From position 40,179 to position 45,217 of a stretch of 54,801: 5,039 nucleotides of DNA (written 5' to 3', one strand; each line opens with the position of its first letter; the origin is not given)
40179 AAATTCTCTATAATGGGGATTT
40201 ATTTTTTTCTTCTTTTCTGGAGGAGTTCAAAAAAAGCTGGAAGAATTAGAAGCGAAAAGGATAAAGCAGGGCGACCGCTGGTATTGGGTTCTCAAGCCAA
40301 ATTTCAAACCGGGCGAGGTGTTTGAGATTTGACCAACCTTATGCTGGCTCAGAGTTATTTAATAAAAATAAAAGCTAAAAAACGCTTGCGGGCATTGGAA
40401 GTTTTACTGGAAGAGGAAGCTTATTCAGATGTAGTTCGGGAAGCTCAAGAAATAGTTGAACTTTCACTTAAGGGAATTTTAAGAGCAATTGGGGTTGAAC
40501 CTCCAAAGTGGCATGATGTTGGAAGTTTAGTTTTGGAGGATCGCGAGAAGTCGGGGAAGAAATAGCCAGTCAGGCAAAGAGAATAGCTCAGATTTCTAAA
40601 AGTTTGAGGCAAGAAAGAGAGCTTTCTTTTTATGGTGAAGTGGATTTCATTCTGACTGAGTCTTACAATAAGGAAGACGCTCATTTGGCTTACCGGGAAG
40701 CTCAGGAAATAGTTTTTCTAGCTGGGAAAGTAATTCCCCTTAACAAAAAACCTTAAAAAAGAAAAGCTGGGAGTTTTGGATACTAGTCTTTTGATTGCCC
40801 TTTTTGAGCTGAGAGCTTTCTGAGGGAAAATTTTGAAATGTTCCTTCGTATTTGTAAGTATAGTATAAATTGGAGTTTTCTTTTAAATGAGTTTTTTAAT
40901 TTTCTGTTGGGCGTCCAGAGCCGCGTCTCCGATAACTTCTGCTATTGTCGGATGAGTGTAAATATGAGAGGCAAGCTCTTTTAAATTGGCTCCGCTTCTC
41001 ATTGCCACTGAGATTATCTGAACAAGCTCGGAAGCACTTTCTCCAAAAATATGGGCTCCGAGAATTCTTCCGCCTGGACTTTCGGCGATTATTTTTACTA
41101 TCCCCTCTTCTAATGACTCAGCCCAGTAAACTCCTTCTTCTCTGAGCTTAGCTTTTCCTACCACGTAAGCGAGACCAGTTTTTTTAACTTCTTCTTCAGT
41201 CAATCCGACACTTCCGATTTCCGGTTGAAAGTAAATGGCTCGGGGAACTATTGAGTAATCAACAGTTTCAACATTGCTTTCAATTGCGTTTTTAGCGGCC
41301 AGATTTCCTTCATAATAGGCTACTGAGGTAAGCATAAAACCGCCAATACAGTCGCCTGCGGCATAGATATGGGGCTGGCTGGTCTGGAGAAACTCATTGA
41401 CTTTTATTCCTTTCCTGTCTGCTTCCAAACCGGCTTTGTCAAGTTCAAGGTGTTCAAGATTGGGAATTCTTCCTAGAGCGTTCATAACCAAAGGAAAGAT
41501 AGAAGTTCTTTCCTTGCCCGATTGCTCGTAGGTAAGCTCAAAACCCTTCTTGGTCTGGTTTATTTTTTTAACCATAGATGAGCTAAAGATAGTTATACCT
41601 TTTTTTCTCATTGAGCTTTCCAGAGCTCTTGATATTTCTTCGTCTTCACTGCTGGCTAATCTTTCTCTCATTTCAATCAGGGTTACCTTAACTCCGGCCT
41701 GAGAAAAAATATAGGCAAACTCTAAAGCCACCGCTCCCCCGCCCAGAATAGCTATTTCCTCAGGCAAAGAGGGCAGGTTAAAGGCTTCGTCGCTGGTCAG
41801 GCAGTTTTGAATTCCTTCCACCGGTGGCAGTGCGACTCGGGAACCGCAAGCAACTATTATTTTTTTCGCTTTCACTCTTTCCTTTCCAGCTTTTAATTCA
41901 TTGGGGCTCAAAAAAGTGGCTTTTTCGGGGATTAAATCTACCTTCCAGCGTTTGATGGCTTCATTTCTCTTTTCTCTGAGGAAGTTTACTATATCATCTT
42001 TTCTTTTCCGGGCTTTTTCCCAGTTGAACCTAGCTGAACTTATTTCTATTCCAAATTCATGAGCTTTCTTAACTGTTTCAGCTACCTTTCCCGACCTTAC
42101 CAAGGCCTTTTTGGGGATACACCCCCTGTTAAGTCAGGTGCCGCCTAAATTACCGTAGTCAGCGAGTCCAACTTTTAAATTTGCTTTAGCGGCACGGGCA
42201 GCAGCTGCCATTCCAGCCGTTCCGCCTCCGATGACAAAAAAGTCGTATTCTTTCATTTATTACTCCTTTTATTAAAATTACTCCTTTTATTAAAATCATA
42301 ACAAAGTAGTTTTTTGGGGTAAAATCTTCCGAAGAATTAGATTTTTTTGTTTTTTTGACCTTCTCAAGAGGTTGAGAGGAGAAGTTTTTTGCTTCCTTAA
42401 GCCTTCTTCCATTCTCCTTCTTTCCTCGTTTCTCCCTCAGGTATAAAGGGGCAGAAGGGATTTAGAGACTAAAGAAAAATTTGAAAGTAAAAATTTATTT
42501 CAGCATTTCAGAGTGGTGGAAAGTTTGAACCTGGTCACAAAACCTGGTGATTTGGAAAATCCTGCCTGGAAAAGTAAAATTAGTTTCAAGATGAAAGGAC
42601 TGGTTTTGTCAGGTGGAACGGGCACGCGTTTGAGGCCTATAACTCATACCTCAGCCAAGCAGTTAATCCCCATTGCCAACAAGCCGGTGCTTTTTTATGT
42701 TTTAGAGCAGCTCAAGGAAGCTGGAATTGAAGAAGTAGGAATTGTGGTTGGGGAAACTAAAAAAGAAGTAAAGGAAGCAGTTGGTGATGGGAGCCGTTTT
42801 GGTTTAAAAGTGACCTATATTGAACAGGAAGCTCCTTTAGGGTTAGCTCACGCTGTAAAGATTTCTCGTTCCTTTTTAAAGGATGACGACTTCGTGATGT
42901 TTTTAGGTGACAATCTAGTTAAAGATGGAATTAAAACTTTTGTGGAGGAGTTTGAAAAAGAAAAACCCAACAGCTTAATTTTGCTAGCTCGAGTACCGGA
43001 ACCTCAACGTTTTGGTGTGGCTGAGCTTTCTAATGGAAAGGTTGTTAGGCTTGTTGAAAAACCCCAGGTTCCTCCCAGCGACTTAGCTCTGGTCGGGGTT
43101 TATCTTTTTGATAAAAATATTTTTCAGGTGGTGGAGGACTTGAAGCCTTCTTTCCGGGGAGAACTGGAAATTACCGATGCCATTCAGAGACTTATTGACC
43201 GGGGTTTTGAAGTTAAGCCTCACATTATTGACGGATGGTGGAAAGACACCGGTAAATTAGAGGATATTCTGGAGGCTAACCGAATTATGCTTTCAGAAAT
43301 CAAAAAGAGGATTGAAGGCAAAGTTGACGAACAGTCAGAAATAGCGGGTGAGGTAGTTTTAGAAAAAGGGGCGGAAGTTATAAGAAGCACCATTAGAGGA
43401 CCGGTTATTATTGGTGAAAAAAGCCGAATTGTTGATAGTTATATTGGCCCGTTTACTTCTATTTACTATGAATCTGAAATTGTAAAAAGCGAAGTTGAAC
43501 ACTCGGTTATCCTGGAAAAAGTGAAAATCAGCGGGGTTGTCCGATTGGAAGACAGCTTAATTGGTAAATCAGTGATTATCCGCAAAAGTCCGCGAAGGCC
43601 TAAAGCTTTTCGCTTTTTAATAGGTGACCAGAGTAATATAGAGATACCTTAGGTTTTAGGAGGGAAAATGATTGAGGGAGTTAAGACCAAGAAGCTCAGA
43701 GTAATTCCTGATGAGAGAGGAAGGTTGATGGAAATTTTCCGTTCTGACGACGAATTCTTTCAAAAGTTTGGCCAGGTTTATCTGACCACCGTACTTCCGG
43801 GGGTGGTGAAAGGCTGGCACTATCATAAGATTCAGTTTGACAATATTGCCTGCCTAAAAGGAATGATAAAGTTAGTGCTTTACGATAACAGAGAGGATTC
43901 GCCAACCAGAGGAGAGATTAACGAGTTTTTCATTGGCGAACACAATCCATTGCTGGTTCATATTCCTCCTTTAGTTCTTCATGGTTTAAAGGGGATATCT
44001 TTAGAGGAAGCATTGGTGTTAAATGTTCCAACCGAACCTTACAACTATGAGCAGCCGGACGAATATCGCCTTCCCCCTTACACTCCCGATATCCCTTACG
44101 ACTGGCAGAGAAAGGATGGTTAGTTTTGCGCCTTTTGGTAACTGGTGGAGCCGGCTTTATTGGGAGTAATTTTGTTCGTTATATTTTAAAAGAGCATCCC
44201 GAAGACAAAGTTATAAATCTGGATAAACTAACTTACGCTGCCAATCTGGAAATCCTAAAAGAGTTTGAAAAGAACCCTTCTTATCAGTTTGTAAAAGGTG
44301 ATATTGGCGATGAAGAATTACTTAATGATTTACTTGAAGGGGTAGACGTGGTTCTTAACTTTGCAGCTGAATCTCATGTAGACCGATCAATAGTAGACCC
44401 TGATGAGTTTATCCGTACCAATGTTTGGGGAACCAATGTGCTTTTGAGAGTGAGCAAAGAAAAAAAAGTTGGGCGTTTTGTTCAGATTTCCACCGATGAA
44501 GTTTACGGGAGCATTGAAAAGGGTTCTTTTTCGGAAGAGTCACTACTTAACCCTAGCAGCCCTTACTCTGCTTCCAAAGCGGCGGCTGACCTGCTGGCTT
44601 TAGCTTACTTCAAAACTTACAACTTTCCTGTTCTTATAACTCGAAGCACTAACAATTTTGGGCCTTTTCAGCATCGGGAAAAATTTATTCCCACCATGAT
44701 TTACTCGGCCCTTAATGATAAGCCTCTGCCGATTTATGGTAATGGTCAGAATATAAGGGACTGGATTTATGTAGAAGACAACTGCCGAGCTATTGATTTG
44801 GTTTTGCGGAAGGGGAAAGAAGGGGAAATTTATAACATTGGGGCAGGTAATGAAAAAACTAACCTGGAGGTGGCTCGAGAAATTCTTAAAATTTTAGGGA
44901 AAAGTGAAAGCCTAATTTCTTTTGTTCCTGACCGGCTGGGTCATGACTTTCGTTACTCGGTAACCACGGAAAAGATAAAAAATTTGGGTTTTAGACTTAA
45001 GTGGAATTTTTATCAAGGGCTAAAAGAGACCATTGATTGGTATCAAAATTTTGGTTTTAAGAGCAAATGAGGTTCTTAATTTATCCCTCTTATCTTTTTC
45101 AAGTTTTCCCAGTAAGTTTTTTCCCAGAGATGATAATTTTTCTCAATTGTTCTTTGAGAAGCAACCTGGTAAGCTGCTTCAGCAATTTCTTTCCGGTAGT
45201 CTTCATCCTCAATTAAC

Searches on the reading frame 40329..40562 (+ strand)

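Call 68: search_protein_families(library=pfam, max_evalue=0.00001, proteins=[window:40329-40562:+])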
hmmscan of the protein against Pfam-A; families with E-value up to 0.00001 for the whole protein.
window:40329-40562:+ (78 aa): 1 family
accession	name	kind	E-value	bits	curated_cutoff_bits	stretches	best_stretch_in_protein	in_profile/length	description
PF05168.19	HEPN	-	3.4e-12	47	22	1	15-68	7-60/117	HEPN domain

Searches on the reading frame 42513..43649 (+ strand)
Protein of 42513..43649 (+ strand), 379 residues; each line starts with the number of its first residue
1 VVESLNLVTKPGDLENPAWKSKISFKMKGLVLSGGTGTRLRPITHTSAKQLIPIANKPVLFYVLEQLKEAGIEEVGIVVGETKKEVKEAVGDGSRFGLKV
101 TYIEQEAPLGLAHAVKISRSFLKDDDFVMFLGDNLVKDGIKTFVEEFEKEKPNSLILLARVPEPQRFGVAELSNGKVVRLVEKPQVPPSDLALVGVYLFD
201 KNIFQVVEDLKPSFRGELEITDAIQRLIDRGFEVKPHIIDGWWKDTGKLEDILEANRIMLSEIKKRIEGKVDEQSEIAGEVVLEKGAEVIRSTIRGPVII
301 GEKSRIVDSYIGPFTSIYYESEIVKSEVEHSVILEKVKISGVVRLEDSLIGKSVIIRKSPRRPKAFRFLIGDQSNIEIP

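Call 63: search_protein_families(library=pfam, max_evalue=0.00001, proteins=[window:42513-43649:+])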
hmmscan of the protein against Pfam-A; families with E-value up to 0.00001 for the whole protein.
window:42513-43649:+ (379 aa): 3 families
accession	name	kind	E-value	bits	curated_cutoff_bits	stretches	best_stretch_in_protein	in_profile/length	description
PF00483.29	NTP_transferase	-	4.2e-57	194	21.2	1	28-260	1-243/245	Nucleotidyl transferase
PF12804.13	NTP_transf_3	-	1.2e-08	35.8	27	1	29-148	1-112/160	MobA-like NTP transferase domain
PF25084.1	LbH_EIF2B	-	7.7e-06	26.3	54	0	266-358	13-101/105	EIF2B subunit epsilon LbH domain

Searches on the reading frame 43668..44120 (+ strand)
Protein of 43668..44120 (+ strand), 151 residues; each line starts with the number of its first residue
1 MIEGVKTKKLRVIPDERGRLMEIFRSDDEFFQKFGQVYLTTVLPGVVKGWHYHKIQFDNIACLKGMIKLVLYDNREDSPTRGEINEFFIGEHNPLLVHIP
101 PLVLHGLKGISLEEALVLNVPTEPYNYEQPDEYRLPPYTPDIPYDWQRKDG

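Call 63: search_protein_families(library=pfam, max_evalue=0.00001, proteins=[window:43668-44120:+])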
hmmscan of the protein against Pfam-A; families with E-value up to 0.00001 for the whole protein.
window:43668-44120:+ (151 aa): 3 families
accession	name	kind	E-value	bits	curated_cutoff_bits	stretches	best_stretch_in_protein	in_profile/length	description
PF00908.23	dTDP_sugar_isom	-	1.8e-14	54.2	27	1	2-147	4-153/168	dTDP-4-dehydrorhamnose 3,5-epimerase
PF14667.12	Polysacc_synt_C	-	2.1e-12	47.6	28.7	1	15-133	3-111/111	Polysaccharide biosynthesis C-terminal domain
PF05523.17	FdtA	-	4.5e-06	26.9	23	1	4-78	2-76/131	WxcM-like, C-terminal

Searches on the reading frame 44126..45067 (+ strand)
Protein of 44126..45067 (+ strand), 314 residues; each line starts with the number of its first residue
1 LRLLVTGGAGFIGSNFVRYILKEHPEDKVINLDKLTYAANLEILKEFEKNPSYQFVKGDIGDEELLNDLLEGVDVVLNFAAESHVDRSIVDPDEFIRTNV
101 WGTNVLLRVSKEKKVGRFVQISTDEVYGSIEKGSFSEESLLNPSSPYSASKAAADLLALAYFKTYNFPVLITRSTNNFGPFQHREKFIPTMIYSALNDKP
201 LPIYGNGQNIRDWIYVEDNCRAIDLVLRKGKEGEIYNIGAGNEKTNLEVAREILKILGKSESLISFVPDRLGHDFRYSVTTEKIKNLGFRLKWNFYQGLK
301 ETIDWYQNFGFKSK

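Call 63: search_protein_families(library=pfam, max_evalue=0.00001, proteins=[window:44126-45067:+])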
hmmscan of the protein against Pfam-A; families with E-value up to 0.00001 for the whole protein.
window:44126-45067:+ (314 aa): 7 families
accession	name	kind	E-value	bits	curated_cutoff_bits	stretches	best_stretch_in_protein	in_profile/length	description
PF16363.11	GDP_Man_Dehyd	-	1.8e-71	241.7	27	1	4-302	1-332/332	GDP-mannose 4,6 dehydratase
PF01370.27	Epimerase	-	5.1e-65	219.7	20.9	1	4-239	2-240/240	NAD dependent epimerase/dehydratase family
PF02719.21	Polysacc_synt_2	-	1.5e-22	80.6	20.2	1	3-261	1-251/293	Polysaccharide biosynthesis protein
PF01073.25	3Beta_HSD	-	2.3e-22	79.8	22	1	4-222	1-224/280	3-beta hydroxysteroid dehydrogenase/isomerase family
PF04321.23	RmlD_sub_bind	-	2.6e-16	60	27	1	1-265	1-239/287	RmlD substrate binding domain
PF07993.18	NAD_binding_4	-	1.1e-13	51.4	20.1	1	5-175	1-205/258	Male sterility protein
PF13460.12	NAD_binding_10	-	6.1e-09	36.4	27.2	1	7-155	1-129/184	NAD(P)H-binding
